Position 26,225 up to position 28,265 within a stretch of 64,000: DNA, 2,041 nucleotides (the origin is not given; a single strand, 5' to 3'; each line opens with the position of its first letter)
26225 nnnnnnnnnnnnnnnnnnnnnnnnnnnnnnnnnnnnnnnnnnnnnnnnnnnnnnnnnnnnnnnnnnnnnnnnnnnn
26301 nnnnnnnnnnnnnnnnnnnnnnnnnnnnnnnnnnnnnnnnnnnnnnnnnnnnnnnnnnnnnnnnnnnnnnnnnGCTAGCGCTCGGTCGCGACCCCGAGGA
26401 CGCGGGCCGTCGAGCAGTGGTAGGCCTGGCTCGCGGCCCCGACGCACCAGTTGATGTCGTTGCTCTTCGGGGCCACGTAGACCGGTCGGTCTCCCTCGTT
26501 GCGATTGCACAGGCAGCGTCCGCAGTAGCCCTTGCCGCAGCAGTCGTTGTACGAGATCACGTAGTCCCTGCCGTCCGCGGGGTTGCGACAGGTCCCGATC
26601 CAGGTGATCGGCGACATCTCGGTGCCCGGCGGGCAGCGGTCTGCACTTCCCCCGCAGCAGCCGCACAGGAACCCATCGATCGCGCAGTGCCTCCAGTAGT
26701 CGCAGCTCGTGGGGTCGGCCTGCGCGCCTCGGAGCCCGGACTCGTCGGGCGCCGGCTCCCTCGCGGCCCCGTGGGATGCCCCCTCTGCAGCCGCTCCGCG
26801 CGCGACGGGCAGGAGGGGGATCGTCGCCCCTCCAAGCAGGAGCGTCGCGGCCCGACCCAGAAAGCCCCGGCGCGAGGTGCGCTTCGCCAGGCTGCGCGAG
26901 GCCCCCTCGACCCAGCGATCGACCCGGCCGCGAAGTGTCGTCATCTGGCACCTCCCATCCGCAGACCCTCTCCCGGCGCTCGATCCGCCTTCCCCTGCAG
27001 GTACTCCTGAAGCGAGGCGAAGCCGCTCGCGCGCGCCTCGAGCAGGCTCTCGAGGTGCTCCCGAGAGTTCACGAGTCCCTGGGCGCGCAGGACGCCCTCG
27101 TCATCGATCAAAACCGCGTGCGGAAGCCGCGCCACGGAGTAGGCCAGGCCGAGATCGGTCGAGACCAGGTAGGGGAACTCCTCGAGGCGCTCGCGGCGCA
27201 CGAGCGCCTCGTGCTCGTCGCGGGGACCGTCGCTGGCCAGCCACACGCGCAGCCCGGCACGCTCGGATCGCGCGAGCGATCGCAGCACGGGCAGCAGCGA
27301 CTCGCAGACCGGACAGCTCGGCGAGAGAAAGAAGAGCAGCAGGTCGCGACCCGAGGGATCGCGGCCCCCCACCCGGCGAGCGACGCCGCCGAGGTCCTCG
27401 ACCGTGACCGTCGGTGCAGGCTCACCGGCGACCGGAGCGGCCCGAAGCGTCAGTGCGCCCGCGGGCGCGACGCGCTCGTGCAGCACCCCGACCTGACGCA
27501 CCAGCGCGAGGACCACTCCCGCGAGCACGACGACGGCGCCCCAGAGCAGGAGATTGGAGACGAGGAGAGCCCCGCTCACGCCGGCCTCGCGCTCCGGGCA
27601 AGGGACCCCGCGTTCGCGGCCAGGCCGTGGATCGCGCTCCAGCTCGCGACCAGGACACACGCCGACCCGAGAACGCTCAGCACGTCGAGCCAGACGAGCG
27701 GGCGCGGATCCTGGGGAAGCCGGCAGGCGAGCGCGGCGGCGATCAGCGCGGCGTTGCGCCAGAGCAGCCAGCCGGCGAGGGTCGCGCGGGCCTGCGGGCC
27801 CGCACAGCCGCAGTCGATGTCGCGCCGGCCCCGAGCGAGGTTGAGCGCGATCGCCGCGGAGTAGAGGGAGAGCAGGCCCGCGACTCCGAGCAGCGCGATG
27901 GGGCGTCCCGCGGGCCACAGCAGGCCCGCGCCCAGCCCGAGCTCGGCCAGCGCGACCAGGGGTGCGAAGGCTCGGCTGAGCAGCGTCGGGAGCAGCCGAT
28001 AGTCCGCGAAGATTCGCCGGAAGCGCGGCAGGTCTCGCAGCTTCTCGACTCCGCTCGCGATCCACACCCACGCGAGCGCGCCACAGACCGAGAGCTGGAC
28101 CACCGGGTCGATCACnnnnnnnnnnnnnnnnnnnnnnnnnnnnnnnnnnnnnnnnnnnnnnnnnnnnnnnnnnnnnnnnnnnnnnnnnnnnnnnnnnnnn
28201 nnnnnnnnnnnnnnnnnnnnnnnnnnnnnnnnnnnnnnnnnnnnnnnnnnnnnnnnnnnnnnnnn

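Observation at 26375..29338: TTQ amine dehydrogenase operon lacks mauG and mauF in the window; TTQ maturation route unclear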

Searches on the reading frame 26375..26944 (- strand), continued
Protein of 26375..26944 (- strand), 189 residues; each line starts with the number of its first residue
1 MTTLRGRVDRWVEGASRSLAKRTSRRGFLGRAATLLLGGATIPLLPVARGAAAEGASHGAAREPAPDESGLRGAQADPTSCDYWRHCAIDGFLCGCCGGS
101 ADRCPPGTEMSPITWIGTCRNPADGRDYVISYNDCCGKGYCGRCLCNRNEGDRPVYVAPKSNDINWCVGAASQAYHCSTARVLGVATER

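Call 73: get_annotated_region(hit=H28, flank=8000)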
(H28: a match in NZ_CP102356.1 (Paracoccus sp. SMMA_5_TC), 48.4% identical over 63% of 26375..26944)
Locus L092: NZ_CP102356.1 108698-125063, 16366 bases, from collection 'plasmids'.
description: Paracoccus sp. SMMA_5_TC plasmid pNSM5TCa, complete sequence
organism: Paracoccus sp. SMMA_5_TC (NCBI taxid 2654280)
taxonomy: Bacteria; Pseudomonadota; Alphaproteobacteria; Rhodobacterales; Paracoccaceae; Paracoccus; Paracoccus sp. SMMA 5 TC
host: -; source: pure culture,Lotus pond, a sulfur-borax hot spring; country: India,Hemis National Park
typing (MOB-suite, as given by PLSDB): non-mobilizable
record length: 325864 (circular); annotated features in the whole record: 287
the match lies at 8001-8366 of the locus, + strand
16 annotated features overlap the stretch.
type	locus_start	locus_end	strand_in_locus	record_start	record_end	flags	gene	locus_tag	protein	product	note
CDS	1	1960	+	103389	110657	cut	-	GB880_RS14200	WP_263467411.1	hypothetical protein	-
CDS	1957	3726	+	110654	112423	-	-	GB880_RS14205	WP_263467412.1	hypothetical protein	-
CDS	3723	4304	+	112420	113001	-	-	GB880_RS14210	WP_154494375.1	SCO family protein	-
CDS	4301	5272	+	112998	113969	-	-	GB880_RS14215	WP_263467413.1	cytochrome c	-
CDS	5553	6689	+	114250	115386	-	-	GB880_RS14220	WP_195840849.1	amine dehydrogenase large subunit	-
CDS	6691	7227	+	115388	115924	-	-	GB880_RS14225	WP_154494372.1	MauE/DoxX family redox-associated membrane protein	GO:0030416 - methylamine metabolic process [Evidence IEA]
CDS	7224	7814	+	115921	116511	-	-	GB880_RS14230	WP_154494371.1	redoxin domain-containing protein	-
CDS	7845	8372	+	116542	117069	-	-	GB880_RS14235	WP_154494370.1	methylamine dehydrogenase light chain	GO:0009308 - amine metabolic process [Evidence IEA]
CDS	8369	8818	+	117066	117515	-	-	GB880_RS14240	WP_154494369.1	cytochrome c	-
CDS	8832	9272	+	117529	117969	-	-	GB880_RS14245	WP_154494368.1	cytochrome c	-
CDS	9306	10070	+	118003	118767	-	-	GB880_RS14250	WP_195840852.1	hypothetical protein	-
CDS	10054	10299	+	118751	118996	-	-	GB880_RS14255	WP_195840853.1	cytochrome c3 family protein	-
CDS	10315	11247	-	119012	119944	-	-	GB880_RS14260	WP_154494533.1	trypsin-like serine protease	GO:0006508 - proteolysis [Evidence IEA]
CDS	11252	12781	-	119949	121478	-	-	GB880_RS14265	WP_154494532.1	tyrosinase family protein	-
CDS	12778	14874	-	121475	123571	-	-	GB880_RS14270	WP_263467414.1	hypothetical protein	-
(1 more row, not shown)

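Call 81: search_protein_families(library=ncbifam, proteins=[window:26375-26944:-, L014:632-1735:+], max_evalue=0.001)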
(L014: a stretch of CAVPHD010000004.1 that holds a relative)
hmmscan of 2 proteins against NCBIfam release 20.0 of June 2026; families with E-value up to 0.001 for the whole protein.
window:26375-26944:- (189 aa): 1 family
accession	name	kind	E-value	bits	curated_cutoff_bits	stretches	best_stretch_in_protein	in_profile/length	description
TIGR02659.1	TTQ_MADH_Lt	equivalog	5.9e-54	182.7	196.85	1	7-186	6-185/186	methylamine dehydrogenase (amicyanin) small subunit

L014:632-1735:+ (367 aa): 7 families
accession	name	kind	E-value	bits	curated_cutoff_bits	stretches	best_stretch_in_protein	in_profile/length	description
TIGR03791.1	TTQ_mauG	equivalog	5.8e-74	248.9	443.85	2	43-239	1-193/291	tryptophan tryptophylquinone biosynthesis enzyme MauG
TIGR04039.1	MXAN_0977_Heme2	hypoth_equivalog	3e-69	233.7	362.85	1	37-354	1-326/336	MbnH family di-heme enzyme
TIGR03981.2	SAM_quin_mod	hypoth_equivalog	1.7e-31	109.6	340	3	160-238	224-300/411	His-Xaa-Ser system-associated MauG-like protein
NF052341.1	hydrazine_gamma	equivalog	9.8e-08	31.3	625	1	194-313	190-309/339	hydrazine synthase subunit gamma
NF040606.1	CytoC_perox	subfamily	4.6e-07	29.4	150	0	276-311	414-452/524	di-heme-cytochrome C peroxidase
NF052342.1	hydrazine_BC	exception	6.7e-06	24.5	1250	1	193-312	540-659/690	hydrazine synthase subunit beta-gamma fusion subunit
TIGR04484.1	thiosulf_SoxA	equivalog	0.00021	20.6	110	1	34-77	94-135/212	sulfur oxidation c-type cytochrome SoxA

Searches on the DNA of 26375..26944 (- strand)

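Call 62: search_dna_similar(query=L086:4649-8414:+, collection=ecoli_genomes, mode=distant, max_rows=10)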
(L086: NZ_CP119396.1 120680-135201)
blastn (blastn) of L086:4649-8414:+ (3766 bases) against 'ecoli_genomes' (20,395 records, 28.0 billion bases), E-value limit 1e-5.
No match.

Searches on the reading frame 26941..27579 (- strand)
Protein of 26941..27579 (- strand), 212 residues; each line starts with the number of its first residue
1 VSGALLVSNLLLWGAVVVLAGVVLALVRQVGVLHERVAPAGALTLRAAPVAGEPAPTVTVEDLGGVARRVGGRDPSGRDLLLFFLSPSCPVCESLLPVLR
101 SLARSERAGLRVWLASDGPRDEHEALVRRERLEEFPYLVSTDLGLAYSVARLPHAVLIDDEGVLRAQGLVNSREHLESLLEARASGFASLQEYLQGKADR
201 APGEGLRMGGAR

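Call 4: search_protein_families(library=pfam, proteins=[window:26941-27579:-], max_evalue=0.01)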
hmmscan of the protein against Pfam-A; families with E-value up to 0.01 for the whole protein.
window:26941-27579:- (212 aa): 3 families
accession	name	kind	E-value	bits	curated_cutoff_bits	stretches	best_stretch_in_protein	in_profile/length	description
PF13098.12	Thioredoxin_2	-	1.1e-07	32.6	27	1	76-144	4-85/104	Thioredoxin-like domain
PF00578.27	AhpC-TSA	-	6.7e-07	29.7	26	1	52-166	2-123/124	AhpC/TSA family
PF08534.16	Redoxin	-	4.4e-06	27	26.6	1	51-175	2-139/148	Redoxin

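Call 81: search_protein_families(library=ncbifam, proteins=[window:26941-27579:-], max_evalue=0.001)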
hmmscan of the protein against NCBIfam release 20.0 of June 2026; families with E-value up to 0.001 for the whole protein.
window:26941-27579:- (212 aa): 2 families
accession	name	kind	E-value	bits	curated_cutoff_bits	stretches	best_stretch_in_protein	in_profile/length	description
TIGR02661.1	MauD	equivalog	4.6e-60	202.3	188.6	1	5-194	2-189/189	methylamine dehydrogenase accessory protein MauD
NF002854.0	PRK03147.1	subfamily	0.00057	19.8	170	0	51-166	38-154/176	thiol-disulfide oxidoreductase ResA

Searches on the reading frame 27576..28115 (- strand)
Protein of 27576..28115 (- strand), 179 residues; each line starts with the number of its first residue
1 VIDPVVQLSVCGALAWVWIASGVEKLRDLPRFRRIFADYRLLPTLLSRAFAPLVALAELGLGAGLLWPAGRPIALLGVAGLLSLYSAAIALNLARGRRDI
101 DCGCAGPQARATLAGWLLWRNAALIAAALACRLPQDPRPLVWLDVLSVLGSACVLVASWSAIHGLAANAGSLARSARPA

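Call 4: search_protein_families(library=pfam, proteins=[window:27576-28115:-], max_evalue=0.01)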
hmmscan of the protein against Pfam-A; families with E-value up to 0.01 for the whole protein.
window:27576-28115:- (179 aa): 2 families
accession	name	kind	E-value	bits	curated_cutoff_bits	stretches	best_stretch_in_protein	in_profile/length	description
PF07291.16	MauE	-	3.9e-27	95.5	27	1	8-131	6-125/128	Methylamine utilisation protein MauE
PF07681.17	DoxX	-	0.00023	22.2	23.6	1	13-82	8-76/85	DoxX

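Call 81: search_protein_families(library=ncbifam, proteins=[window:27576-28115:-], max_evalue=0.001)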
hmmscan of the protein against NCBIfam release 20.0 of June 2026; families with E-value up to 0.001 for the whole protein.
window:27576-28115:- (179 aa): 0 families
